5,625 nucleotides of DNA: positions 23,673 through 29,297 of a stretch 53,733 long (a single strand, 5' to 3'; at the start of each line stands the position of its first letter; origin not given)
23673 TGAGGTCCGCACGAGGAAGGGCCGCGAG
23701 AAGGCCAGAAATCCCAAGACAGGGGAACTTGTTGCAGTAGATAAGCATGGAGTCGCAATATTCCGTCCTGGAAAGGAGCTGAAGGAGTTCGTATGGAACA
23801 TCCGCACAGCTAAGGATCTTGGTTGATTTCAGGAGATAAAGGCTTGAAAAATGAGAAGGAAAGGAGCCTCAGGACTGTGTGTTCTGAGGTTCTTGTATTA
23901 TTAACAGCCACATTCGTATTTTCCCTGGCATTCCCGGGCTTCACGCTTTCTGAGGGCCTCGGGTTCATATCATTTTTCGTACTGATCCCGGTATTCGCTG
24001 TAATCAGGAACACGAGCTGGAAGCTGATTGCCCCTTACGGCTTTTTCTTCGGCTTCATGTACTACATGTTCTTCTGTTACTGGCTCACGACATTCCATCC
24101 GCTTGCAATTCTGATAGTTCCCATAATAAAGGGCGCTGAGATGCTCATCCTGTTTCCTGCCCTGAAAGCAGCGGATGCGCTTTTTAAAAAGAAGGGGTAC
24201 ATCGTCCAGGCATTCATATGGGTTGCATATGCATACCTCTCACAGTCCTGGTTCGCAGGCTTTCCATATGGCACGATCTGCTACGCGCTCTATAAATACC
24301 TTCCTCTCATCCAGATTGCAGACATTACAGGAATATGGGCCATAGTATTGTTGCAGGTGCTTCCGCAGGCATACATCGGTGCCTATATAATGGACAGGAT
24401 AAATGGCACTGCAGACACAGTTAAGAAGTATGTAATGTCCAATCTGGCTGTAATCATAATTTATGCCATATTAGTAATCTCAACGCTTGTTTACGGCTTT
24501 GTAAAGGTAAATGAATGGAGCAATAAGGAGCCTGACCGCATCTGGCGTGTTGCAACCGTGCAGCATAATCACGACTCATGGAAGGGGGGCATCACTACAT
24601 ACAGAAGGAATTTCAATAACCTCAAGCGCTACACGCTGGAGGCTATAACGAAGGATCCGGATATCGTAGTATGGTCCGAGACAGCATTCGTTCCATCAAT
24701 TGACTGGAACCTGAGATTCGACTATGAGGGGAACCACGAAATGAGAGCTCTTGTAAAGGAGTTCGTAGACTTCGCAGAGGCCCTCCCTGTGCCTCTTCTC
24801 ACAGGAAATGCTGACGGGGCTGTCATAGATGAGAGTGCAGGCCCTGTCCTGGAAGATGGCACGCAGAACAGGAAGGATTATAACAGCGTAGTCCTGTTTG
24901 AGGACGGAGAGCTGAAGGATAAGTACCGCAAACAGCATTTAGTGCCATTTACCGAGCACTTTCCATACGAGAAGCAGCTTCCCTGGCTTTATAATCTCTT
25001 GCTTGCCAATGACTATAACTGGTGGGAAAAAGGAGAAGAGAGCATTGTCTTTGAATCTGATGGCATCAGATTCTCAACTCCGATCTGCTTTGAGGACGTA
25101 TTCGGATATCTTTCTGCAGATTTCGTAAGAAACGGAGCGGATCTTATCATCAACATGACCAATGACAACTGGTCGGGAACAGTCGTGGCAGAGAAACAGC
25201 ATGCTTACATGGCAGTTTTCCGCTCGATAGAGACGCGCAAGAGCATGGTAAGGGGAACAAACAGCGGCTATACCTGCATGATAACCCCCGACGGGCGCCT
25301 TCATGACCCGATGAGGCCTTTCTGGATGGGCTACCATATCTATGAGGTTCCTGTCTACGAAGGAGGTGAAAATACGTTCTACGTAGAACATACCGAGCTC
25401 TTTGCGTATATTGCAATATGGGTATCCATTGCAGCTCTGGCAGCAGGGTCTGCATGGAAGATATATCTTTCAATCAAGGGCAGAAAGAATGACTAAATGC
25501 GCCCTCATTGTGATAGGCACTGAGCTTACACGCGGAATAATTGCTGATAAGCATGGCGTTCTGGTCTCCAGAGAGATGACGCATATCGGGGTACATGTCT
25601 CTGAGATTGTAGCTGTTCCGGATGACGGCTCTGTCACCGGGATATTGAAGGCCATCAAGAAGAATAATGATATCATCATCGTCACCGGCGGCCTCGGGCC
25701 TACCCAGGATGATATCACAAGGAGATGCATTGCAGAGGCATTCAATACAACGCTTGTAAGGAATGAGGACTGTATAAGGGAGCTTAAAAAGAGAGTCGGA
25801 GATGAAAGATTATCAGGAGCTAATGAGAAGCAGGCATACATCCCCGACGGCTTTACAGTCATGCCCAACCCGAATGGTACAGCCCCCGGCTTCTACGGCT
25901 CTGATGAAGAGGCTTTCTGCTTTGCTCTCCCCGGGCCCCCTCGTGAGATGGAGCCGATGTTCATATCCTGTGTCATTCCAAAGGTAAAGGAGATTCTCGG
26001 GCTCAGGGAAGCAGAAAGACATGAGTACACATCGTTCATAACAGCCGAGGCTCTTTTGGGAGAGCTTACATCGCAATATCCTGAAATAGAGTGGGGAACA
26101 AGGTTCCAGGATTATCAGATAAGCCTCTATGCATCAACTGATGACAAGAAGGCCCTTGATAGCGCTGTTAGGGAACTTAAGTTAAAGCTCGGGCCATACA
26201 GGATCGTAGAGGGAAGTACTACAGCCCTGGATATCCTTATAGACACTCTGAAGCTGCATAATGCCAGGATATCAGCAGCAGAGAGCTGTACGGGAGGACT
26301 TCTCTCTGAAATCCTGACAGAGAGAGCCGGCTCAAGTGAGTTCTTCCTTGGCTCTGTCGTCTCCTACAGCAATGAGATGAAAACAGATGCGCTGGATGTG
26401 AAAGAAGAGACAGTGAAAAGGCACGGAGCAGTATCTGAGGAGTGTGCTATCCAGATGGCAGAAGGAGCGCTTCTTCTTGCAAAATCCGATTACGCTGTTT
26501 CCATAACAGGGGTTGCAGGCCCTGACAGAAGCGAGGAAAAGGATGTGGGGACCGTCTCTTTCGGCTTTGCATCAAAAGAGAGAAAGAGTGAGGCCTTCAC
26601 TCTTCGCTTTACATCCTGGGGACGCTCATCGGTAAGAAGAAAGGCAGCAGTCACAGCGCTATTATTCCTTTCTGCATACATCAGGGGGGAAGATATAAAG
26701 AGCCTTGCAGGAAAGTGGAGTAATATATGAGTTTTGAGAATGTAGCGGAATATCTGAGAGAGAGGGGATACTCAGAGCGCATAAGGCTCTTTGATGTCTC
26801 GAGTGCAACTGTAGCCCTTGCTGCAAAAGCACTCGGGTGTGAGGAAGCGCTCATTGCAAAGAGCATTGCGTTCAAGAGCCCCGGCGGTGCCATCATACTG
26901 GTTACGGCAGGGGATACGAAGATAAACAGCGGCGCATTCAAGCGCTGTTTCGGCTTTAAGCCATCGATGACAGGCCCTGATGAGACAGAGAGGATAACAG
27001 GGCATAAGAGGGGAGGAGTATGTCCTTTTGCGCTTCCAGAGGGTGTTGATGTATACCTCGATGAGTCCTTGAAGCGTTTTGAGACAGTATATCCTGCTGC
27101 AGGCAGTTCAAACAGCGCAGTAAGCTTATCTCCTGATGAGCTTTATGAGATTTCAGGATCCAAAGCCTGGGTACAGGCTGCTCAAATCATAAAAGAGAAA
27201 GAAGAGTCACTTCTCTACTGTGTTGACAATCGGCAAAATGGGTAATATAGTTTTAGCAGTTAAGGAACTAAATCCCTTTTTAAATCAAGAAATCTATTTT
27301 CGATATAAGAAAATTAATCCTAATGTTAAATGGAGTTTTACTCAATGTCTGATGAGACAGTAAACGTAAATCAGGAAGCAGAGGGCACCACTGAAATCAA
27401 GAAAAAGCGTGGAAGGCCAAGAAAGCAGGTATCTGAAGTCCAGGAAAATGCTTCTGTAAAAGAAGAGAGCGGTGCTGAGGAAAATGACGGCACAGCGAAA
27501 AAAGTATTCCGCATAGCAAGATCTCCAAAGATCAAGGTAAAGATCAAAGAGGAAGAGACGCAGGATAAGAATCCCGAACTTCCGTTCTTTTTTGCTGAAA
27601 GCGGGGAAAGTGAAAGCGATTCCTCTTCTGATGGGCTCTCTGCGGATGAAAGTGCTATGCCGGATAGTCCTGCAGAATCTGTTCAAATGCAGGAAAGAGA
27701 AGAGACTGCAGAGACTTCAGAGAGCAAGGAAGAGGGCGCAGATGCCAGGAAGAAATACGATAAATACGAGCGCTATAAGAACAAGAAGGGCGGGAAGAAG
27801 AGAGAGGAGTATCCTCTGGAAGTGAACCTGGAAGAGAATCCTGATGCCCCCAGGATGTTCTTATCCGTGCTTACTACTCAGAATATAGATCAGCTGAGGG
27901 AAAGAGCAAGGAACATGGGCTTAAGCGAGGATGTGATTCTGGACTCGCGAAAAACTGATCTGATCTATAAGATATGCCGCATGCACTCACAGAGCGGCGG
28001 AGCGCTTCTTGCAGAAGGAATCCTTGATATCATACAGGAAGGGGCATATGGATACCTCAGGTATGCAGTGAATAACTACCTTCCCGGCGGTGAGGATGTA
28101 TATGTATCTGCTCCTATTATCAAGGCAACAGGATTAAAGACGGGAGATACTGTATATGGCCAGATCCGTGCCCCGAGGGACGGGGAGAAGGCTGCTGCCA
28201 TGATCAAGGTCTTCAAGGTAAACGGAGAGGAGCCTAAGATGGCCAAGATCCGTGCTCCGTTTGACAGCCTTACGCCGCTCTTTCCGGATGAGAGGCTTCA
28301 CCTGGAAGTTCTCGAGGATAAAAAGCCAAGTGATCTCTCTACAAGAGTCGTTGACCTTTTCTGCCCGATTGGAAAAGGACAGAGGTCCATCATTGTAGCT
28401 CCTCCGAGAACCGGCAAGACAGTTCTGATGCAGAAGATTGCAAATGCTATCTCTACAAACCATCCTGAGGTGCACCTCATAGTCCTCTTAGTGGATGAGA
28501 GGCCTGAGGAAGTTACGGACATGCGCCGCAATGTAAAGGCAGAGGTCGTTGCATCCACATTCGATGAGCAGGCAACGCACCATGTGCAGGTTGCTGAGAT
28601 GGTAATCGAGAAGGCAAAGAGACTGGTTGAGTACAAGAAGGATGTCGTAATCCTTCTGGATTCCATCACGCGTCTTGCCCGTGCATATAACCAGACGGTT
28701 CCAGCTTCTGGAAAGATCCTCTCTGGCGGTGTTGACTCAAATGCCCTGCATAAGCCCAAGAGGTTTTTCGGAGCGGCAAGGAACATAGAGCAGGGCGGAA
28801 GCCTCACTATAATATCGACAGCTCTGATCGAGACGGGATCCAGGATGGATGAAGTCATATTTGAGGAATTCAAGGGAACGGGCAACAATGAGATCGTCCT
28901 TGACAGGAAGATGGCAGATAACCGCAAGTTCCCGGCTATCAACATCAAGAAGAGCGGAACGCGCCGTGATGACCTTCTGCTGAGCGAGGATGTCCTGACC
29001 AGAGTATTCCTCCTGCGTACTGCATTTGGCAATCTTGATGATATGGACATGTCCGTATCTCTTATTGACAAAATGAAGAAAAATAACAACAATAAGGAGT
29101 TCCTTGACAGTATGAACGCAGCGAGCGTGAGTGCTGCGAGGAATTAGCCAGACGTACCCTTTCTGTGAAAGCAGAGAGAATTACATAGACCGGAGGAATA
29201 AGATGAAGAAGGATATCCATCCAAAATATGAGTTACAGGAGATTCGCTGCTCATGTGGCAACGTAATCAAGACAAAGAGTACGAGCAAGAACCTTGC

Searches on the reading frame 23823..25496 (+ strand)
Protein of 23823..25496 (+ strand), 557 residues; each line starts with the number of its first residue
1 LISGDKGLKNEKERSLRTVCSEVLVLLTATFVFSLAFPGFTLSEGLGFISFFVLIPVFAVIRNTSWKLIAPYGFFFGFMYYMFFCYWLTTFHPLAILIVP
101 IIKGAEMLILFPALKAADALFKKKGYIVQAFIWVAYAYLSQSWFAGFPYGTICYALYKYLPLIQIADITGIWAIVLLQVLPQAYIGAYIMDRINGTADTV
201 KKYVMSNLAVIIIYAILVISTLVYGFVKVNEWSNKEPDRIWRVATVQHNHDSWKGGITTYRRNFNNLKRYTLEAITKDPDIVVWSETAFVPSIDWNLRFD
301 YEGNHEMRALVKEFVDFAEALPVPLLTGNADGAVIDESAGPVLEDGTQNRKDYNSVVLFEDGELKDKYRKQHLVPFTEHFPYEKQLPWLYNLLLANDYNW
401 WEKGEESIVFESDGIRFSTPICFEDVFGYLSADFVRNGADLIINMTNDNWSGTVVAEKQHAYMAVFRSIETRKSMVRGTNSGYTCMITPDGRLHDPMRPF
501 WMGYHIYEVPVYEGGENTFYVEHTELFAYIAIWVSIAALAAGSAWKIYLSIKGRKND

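Call 35: search_protein_families(library=pfam, proteins=[window:23823-25496:+], max_evalue=0.0001)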
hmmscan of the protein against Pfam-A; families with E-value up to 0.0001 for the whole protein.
window:23823-25496:+ (557 aa): 2 families
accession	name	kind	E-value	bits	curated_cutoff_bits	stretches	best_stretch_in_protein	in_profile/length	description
PF00795.27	CN_hydrolase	-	1.2e-17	64.6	23.2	1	242-493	1-230/256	Carbon-nitrogen hydrolase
PF20154.4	LNT_N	-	2.9e-16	60.5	27.1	1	31-180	3-155/159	Apolipoprotein N-acyltransferase N-terminal domain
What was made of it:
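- On Bacterial lipoprotein (Lgt / signal peptidase II substrate): An Lnt-like gene (LNT_N plus CN_hydrolase) lies at 23823-25496 (call 35).
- An Lnt gene lies in the same window at 23823-25496 (call 35).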

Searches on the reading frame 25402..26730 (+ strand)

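Call 35: search_protein_families(library=pfam, proteins=[window:25402-26730:+], max_evalue=0.0001)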
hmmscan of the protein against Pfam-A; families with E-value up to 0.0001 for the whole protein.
window:25402-26730:+ (442 aa): 2 families
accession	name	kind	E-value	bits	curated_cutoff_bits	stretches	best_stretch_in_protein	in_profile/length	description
PF02464.23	CinA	-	1.5e-48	164.8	23.5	1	278-425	7-153/155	Competence-damaged protein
PF00994.29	MoCF_biosynth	-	2.7e-28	98.9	26.6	1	34-196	1-143/144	Probable molybdopterin binding domain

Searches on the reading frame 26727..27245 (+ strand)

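Call 77: search_protein_families(library=pfam, proteins=[window:26727-27245:+], max_evalue=0.0001)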
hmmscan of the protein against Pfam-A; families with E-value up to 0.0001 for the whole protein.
window:26727-27245:+ (172 aa): 1 family
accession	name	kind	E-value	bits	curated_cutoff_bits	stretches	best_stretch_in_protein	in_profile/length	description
PF04073.20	tRNA_edit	-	2.9e-24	85.9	25.5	1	27-139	5-120/123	Aminoacyl-tRNA editing domain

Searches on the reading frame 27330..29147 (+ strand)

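Call 24: search_protein_families(library=pfam, proteins=[window:27330-29147:+], max_evalue=0.0001)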
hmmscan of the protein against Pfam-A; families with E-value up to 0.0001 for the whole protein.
window:27330-29147:+ (605 aa): 2 families
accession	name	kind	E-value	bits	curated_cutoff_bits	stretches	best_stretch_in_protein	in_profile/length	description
PF00006.31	ATP-synt_ab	-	1.7e-28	100.2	29.5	1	338-542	2-211/213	ATP synthase alpha/beta family, nucleotide-binding domain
PF07497.18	Rho_RNA_bind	-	4.6e-24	84.5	27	1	229-302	2-72/73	Rho termination factor, RNA-binding domain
